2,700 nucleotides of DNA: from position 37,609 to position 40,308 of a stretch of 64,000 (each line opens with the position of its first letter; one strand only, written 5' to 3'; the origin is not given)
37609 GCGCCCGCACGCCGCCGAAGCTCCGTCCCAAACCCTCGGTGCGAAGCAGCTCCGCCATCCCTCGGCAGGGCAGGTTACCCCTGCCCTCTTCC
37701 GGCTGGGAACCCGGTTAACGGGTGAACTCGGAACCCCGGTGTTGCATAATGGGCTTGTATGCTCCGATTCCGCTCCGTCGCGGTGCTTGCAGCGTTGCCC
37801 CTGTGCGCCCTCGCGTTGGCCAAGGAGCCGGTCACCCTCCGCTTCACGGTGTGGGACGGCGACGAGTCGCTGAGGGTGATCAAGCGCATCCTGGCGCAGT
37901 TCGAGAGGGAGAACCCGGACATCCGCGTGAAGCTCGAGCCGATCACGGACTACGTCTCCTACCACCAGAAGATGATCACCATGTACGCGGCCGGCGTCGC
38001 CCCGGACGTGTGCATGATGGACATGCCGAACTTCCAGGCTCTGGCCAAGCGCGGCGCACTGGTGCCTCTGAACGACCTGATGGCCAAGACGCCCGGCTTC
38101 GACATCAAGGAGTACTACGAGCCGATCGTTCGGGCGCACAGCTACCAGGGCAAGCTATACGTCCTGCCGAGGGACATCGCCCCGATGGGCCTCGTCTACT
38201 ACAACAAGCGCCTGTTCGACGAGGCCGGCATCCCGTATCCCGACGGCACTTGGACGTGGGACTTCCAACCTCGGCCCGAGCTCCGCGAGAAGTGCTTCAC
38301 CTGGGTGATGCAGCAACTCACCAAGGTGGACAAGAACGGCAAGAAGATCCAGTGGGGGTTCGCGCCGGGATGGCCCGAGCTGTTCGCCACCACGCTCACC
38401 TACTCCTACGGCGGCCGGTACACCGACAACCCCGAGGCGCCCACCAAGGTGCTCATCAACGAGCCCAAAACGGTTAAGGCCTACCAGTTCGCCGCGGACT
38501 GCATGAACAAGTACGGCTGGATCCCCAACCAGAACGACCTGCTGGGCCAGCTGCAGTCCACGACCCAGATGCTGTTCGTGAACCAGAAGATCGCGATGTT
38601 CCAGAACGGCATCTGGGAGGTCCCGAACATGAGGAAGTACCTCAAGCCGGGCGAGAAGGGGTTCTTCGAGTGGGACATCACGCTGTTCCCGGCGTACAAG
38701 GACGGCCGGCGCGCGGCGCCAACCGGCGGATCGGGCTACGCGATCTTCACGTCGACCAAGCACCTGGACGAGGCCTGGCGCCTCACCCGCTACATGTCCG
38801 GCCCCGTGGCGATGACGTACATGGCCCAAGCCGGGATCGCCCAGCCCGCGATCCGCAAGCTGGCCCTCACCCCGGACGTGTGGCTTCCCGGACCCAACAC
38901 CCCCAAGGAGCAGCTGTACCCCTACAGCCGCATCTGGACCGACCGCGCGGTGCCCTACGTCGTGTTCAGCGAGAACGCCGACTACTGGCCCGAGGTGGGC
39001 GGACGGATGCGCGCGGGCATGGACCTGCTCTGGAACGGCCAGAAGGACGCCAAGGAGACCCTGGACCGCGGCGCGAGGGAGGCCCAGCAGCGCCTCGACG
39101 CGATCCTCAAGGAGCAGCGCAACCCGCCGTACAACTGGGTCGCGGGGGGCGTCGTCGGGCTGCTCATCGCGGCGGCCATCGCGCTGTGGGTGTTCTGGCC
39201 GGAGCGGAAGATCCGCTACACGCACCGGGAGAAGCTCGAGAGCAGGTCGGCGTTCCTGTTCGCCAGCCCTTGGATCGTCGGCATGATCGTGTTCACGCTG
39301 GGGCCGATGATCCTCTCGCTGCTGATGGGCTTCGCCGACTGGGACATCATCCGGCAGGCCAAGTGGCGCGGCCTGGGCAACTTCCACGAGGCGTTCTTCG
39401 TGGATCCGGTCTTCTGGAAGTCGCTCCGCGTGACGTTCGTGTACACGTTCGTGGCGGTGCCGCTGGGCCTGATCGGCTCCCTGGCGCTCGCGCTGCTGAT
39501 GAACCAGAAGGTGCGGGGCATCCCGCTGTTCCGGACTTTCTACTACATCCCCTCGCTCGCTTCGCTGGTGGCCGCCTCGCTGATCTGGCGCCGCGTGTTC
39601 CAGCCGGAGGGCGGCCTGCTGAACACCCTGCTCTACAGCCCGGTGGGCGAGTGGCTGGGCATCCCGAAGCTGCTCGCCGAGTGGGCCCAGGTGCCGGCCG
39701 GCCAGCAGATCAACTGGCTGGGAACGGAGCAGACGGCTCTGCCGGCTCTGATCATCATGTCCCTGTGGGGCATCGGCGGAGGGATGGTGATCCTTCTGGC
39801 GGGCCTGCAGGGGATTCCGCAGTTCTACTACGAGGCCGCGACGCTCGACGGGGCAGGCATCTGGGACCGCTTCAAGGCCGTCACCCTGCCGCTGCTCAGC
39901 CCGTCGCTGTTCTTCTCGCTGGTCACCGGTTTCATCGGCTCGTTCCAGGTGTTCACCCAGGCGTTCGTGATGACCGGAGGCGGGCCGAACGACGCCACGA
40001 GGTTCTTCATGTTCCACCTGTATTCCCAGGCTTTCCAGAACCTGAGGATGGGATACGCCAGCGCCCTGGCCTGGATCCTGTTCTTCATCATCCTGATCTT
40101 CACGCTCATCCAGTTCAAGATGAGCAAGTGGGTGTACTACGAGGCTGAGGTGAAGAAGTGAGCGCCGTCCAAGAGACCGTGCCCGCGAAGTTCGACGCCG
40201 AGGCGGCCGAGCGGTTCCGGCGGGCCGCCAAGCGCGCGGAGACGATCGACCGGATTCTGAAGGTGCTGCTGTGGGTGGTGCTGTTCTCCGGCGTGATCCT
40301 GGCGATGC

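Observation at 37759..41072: CUT1-type sugar ABC importer whose solute-binding protein is fused to the MalF-type permease in one 800-aa polypeptide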

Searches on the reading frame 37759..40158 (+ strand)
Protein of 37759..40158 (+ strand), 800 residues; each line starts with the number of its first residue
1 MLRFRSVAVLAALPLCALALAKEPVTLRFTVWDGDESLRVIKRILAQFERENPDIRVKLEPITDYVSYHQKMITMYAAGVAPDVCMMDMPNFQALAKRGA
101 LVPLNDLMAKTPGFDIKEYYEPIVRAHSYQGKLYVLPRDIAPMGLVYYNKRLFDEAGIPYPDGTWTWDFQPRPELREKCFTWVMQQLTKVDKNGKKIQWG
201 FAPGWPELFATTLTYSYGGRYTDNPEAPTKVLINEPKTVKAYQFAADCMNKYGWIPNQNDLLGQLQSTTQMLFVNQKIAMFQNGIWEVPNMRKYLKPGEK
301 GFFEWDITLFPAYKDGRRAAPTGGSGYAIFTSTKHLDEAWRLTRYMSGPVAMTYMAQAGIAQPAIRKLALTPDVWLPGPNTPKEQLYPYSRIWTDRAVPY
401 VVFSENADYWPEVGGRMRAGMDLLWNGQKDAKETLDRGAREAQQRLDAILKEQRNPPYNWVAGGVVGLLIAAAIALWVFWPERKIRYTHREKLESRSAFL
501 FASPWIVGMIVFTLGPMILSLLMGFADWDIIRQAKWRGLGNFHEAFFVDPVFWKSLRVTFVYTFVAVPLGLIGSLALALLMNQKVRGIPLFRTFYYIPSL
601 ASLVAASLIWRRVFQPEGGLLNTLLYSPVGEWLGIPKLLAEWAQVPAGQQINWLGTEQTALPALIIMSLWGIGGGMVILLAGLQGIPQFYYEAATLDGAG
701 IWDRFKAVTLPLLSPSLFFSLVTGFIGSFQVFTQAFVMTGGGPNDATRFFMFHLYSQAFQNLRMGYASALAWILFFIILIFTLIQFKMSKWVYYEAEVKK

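Call 3: search_protein_families(library=pfam, proteins=[window:37759-40158:+], max_evalue=0.01)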
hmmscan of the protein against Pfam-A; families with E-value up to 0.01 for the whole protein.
window:37759-40158:+ (800 aa): 3 families
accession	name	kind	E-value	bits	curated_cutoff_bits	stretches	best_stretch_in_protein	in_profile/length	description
PF13416.11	SBP_bac_8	-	1.6e-32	113.9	27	1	45-374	3-271/279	Bacterial extracellular solute-binding protein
PF01547.30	SBP_bac_1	-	2.5e-31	110.2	26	1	41-351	10-305/307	Bacterial extracellular solute-binding protein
PF00528.27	BPD_transp_1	-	1.1e-07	32.2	26.4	1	579-785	10-175/184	Binding-protein-dependent transport system inner membrane component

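Call 4: search_protein_families(library=ncbifam, proteins=[window:37759-40158:+], max_evalue=0.01)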
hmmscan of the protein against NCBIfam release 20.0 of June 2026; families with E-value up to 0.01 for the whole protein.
window:37759-40158:+ (800 aa): 16 families
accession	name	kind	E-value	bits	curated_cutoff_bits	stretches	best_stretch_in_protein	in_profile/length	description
NF007852.0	PRK10561.1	equivalog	2.1e-23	83.6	335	1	499-788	15-287/295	sn-glycerol-3-phosphate ABC transporter permease UgpA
NF040931.1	ABC_arch_GlcT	equivalog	2.2e-16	60.3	360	1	517-792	16-276/278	glucose ABC transporter permease GlcT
NF008232.0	PRK10999.1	equivalog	6.8e-13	48.2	392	1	553-790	284-516/520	maltose ABC transporter permease MalF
TIGR03850.1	bind_CPR_0540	equivalog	7.4e-11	41.3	299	1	22-168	31-182/437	carbohydrate ABC transporter substrate-binding protein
NF053763.1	ABCarbgalBndGanS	equivalog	2.2e-06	26.7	700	1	28-165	40-169/420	galactooligosaccharide ABC transporter substrate-binding protein GanS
TIGR00969.1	3a0106s02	subfamily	2.3e-06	27.3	240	1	690-784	173-265/272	sulfate ABC transporter permease subunit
TIGR03851.1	chitin_NgcE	equivalog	6.7e-06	25.3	399.65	1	28-166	43-184/450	N-acetylglucosamine/diacetylchitobiose ABC transporter substrate-binding protein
TIGR01581.1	Mo_ABC_porter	hypoth_equivalog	1.6e-05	24.5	210.3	1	679-779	122-222/225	ABC transporter permease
NF007011.0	PRK09474.1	equivalog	0.00023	20.1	291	1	6-156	11-151/396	maltose/maltodextrin ABC transporter substrate-binding protein MalE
TIGR03262.1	PhnU2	equivalog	0.00035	19.4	593.25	1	506-770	11-240/546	putative 2-aminoethylphosphonate ABC transporter permease subunit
NF040932.1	ABC_arch_GlcU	equivalog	0.00041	20.1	340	1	666-741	139-214/272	glucose ABC transporter permease GlcU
NF008231.0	PRK10998.1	equivalog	0.00045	19.9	261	1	648-738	148-236/296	maltose ABC transporter permease MalG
NF008211.0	PRK10974.1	equivalog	0.00046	18.9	411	1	4-168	6-172/439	sn-glycerol-3-phosphate ABC transporter substrate-binding protein UgpB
TIGR02140.1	permease_CysW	equivalog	0.00083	18.9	329.1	1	514-622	10-116/261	sulfate ABC transporter permease subunit CysW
TIGR02141.1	modB_ABC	equivalog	0.0012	18.5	182.6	1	686-783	106-202/208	molybdate ABC transporter permease subunit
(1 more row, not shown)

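Call 5: find_homologous_proteins(query=window:37759-40158:+, max_evalue=1e-10)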
Query window:37759-40158:+ (800 aa): 419 proteins with E <= 1e-10 among 8000 candidates; the best 120 are listed.
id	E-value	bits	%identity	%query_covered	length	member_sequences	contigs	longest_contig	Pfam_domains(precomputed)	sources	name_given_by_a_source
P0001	0.0e+0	1865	100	100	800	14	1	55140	PF13416.12,PF00528.28,PF01547.31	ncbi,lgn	ncbi:MAG: extracellular solute-binding protein [Fimbriimonadaceae bacterium]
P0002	0.0e+0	1414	76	100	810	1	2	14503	PF13416.12,PF00528.28,PF01547.31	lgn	-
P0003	0.0e+0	1275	69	99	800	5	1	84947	PF13416.12,PF00528.28,PF01547.31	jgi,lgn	-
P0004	0.0e+0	1235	69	97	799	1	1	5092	PF13416.12,PF00528.28,PF01547.31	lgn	-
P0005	0.0e+0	1235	66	98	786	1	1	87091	PF13416.12,PF00528.28,PF01547.31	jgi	jgi:multiple sugar transport system permease protein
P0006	0.0e+0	1228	66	97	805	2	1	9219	PF13416.12,PF00528.28,PF01547.31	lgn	-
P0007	0.0e+0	1218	66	97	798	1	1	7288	PF13416.12,PF00528.28,PF01547.31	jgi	jgi:multiple sugar transport system permease protein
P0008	0.0e+0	1215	65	98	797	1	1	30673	PF13416.12,PF00528.28,PF01547.31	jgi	jgi:multiple sugar transport system permease protein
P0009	0.0e+0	1214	66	100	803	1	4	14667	PF13416.12,PF00528.28,PF01547.31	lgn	-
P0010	0.0e+0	1211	66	99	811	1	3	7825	PF13416.12,PF00528.28,PF01547.31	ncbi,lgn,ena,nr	ncbi:MAG TPA: extracellular solute-binding protein [Fimbriimonas sp.]|nr:extracellular solute-bindin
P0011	0.0e+0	1208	66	98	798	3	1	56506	PF13416.12,PF00528.28,PF01547.31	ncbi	ncbi:MAG: extracellular solute-binding protein [Fimbriimonas sp.]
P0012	0.0e+0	1207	66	97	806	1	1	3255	PF13416.12,PF00528.28,PF01547.31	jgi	jgi:ABC-type sugar transport system permease subunit/ABC-type glycerol-3-phosphate transport system 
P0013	0.0e+0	1203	65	99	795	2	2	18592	PF13416.12,PF00528.28,PF01547.31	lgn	-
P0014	0.0e+0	1200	66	100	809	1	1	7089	PF13416.12,PF00528.28,PF01547.31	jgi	jgi:ABC-type sugar transport system permease subunit/ABC-type glycerol-3-phosphate transport system 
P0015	0.0e+0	1198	66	98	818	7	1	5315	PF13416.12,PF00528.28,PF01547.31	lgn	-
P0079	0.0e+0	1059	58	99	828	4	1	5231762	PF13416.12,PF00528.28,PF01547.31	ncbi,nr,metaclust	ncbi:extracellular solute-binding protein [Fimbriimonas ginsengisoli]|nr:extracellular solute-bindin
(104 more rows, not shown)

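Call 11: search_solved_structures(query=window:37759-40158:+, max_evalue=0.001, show_alignments=1)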
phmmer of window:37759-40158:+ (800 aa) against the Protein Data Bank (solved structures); distinct sequences matched with E-value up to 0.001: 70 (the best 60 are shown).
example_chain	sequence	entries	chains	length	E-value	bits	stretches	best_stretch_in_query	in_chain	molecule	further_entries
6rjy_A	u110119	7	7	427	3.2e-26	95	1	34-454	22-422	Arabino-oligosaccharids-binding protein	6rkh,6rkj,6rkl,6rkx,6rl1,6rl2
4rk2_A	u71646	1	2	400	1.5e-24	89.4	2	18-168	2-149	Putative sugar ABC transporter, substrate-binding protein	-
8ja7_A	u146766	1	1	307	5.8e-23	84.2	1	492-788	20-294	Trehalose transport system permease protein SugA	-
5f7v_A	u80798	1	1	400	2e-22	82.4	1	39-308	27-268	Lmo0181 protein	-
7cad_A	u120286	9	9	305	7.2e-21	77.3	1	490-788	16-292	ABC sugar transporter, permease component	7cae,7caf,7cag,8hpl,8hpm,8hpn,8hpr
3uor_A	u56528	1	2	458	3.6e-20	75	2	26-168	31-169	ABC transporter sugar binding protein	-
4qrz_A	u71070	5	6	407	7.9e-20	73.9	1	24-168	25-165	ABC-TYPE SUGAR TRANSPORTER | ABC transporter, substrate binding protein (Sugar)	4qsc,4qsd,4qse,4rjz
8art_A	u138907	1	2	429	5.6e-19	71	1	23-352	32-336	Putative secreted maltose-binding protein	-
9xf5_A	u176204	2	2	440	3.3e-15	58.6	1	21-371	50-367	ABC transporter substrate-binding protein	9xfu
1eu8_A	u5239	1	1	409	9.5e-15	57.1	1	29-443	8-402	TREHALOSE/MALTOSE BINDING PROTEIN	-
3k01_A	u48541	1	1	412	6.7e-14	54.2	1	29-350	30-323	Acarbose/maltose binding protein GacH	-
4r9f_A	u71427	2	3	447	9.1e-14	53.8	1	28-349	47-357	MBP1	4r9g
3jzj_A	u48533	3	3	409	9.4e-14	53.8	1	29-350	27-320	Acarbose/maltose binding protein GacH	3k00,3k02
6dtq_A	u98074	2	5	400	9.8e-14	53.7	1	35-357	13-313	maltose-binding protein MalE3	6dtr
9rwc_A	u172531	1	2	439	5.3e-13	51.3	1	40-181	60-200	Sugar ABC transporter, sugar-binding protein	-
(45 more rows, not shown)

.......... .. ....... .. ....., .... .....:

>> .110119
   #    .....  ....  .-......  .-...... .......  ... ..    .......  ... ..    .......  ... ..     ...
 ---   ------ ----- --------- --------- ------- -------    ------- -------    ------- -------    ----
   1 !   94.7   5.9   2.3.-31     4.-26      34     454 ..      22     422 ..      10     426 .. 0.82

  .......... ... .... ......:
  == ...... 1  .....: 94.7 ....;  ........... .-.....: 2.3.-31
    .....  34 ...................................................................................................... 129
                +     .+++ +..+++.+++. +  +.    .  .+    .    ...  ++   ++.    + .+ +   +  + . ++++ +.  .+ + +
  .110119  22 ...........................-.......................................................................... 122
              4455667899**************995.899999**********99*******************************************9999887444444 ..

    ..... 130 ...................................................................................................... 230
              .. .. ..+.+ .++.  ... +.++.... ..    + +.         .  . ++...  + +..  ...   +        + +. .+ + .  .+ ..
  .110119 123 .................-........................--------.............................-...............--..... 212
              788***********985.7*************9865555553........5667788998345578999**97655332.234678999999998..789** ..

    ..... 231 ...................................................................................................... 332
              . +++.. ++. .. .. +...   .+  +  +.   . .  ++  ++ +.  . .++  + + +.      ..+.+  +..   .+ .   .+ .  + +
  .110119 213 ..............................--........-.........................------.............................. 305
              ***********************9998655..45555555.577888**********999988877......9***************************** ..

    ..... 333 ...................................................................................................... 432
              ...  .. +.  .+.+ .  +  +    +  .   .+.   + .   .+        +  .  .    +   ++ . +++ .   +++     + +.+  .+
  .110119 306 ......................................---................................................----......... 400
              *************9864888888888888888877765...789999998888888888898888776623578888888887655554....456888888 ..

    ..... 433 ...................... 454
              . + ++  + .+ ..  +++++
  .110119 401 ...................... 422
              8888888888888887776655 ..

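Call 27: search_protein_representatives(protein=window:37759-40158:+)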
Query: 800 residues. Proteins with E-value up to 0.001 (for the whole library): 50107; up to 1e-10: 22098; up to 1e-30: 2517. The best 150 are listed.
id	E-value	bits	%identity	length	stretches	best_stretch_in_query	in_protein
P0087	0.0e+00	1056.0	59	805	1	10-799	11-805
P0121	2.3e-217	740.5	47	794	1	14-796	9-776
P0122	6.1e-210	716.0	43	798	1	6-797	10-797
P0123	7.8e-208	709.0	47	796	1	14-797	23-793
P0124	5.8e-184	630.1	43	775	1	16-796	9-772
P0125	1.8e-179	615.2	55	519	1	280-798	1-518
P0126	4.1e-154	531.3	62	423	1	25-402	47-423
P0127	3.5e-129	448.9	39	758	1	4-796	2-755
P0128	3.5e-122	425.7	38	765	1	20-796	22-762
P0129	1.0e-120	420.9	45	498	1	115-614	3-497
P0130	1.1e-113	397.5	36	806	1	23-795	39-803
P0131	6.1e-112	391.8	35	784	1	18-796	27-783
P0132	8.4e-112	391.4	36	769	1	16-796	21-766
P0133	1.3e-110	387.4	36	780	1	25-796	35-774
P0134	1.8e-108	380.3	39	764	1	24-796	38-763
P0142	3.2e-104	366.3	38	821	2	428-796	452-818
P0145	7.1e-101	355.2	37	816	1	26-797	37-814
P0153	6.9e-96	338.7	33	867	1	22-796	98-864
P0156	5.7e-95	335.7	38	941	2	186-795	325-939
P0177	9.7e-80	285.3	31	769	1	20-796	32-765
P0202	5.4e-70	253.1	32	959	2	186-797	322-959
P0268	2.1e-61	224.7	29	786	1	5-796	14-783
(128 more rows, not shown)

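Call 28: list_cluster_members(proteins=[P0121, P0122, P0127, P0130, P0145, P0153, P0156, P0177, P0202, P0268])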
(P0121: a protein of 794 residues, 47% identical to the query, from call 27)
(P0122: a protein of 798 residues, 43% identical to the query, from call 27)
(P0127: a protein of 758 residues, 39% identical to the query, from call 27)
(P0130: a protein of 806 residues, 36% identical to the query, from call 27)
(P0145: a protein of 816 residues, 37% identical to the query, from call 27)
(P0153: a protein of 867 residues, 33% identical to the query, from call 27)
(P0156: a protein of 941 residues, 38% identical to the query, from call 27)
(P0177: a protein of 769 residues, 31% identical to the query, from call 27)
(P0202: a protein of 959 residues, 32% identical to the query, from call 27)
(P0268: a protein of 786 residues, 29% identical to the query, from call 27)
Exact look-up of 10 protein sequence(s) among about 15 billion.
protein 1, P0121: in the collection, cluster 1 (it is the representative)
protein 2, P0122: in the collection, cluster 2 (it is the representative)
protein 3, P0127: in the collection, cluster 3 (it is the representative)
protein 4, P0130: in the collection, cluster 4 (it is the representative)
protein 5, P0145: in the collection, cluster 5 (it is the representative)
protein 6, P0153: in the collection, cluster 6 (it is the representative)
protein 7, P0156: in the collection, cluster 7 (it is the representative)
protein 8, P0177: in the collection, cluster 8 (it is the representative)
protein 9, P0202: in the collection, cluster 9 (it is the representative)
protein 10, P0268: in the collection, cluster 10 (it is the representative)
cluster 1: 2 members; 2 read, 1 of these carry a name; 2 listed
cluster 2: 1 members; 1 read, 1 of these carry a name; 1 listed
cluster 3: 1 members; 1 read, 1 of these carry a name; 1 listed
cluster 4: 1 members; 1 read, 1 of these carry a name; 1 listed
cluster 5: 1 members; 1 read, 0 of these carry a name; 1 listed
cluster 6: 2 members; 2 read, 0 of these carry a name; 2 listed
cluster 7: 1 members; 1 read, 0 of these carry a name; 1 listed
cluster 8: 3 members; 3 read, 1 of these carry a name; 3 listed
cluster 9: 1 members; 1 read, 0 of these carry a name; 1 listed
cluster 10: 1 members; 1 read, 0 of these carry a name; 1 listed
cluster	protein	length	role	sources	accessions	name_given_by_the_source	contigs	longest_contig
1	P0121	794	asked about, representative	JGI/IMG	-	multiple sugar transport system permease protein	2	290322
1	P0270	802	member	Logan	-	-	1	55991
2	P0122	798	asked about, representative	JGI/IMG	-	multiple sugar transport system permease protein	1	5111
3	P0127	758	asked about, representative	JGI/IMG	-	ABC-type sugar transport system permease subunit/ABC-type glycerol-3-phosphate transport ...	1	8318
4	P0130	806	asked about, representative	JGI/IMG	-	ABC-type sugar transport system permease subunit/ABC-type glycerol-3-phosphate transport ...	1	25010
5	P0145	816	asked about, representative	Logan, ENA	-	-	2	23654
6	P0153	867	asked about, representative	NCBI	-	-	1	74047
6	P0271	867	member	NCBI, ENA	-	-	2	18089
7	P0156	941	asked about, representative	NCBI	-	-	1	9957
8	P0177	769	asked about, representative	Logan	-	-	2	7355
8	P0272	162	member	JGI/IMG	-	multiple sugar transport system permease protein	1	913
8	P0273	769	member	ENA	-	-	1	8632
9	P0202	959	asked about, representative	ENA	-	-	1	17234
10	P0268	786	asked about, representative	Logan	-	-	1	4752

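Call 33: find_homologous_proteins(query=A3, max_evalue=1e-30)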
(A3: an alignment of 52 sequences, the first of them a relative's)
Query A3 (52 sequences) (758 aa, profile of the alignment): 79 proteins with E <= 1e-30 among 8000 candidates.
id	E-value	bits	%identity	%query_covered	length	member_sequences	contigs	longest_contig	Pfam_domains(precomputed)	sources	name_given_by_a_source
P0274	7.5e-286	969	69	97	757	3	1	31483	PF13531.12,PF13416.12,PF00528.28,PF01547.31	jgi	jgi:multiple sugar transport system permease protein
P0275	3.2e-285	967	84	100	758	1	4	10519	PF13416.12,PF00528.28,PF01547.31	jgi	jgi:multiple sugar transport system permease protein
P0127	1.3e-282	958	100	100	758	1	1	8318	PF13531.12,PF13416.12,PF00528.28,PF01547.31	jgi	jgi:ABC-type sugar transport system permease subunit/ABC-type glycerol-3-phosphate transport system 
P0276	1.7e-282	958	72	97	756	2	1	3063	PF13531.12,PF13416.12,PF00528.28,PF01547.31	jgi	jgi:multiple sugar transport system permease protein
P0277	3.1e-282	957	73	97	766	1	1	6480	PF13531.12,PF13416.12,PF00528.28,PF01547.31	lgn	-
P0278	1.7e-281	954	86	99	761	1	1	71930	PF13416.12,PF00528.28,PF01547.31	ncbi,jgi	ncbi:MAG TPA: extracellular solute-binding protein [Armatimonadota bacterium]|jgi:multiple sugar tra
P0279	1.8e-281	954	71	97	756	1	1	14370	PF13531.12,PF13416.12,PF00528.28,PF01547.31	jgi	jgi:multiple sugar transport system permease protein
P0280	1.7e-280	951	71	98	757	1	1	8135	PF13531.12,PF13416.12,PF00528.28,PF01547.31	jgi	jgi:multiple sugar transport system permease protein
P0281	8.7e-280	949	84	99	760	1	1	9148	PF13531.12,PF13416.12,PF00528.28,PF01547.31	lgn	-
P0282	2.8e-279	947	75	100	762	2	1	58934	PF13416.12,PF00528.28,PF01547.31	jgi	jgi:multiple sugar transport system permease protein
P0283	3.0e-277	940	66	98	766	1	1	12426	PF13531.12,PF13416.12,PF00528.28,PF01547.31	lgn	-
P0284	3.3e-271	920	66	99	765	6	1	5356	PF13416.12,PF00528.28,PF01547.31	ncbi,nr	ncbi:MAG: extracellular solute-binding protein [Armatimonadetes bacterium]|nr:extracellular solute-b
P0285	1.5e-264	898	45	97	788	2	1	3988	PF13416.12,PF00528.28,PF01547.31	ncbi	ncbi:MAG TPA: extracellular solute-binding protein [Phycisphaeraceae bacterium]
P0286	3.4e-263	894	43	98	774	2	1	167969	PF13416.12,PF00528.28,PF01547.31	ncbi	-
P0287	2.0e-254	865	41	97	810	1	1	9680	PF13416.12,PF00528.28,PF01547.31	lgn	-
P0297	7.9e-242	823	39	99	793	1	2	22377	PF13416.12,PF00528.28,PF01547.31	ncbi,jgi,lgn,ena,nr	ncbi:MAG: extracellular solute-binding protein [Planctomycetota bacterium]|nr:MAG: extracellular sol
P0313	1.9e-91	326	29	48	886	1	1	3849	PF13416.12,PF12773.14,PF00528.28,PF01547.31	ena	-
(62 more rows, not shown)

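Call 50: find_encoding_contigs(protein=P0079, flank=10000, max_places=2)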
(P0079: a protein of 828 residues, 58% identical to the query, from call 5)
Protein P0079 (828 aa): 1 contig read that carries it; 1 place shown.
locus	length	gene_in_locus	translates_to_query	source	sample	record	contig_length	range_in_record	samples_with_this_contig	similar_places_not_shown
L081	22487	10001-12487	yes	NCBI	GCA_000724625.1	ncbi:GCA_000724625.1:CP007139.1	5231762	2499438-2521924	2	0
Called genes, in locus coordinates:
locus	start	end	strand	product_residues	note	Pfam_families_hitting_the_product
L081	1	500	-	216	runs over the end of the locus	PF04542:Sigma70_r2, PF08281:Sigma70_r4_2 (weak)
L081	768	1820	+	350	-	-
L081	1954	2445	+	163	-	PF12680:SnoaL_2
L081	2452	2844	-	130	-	PF04892:VanZ-LLP1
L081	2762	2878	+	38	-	-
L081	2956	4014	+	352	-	PF09924:LPG_synthase_C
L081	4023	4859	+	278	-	PF02630:SCO1-SenC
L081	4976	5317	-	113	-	PF05016:ParE_toxin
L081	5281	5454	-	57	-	-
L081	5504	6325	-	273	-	PF01261:AP_endonuc_2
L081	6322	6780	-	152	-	PF00903:Glyoxalase, PF13669:Glyoxalase_4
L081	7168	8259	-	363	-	PF00155:Aminotran_1_2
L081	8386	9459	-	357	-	PF05343:Peptidase_M42, PF01546:Peptidase_M20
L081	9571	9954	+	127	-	-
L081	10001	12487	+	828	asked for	PF01547:SBP_bac_1, PF13416:SBP_bac_8, PF00528:BPD_transp_1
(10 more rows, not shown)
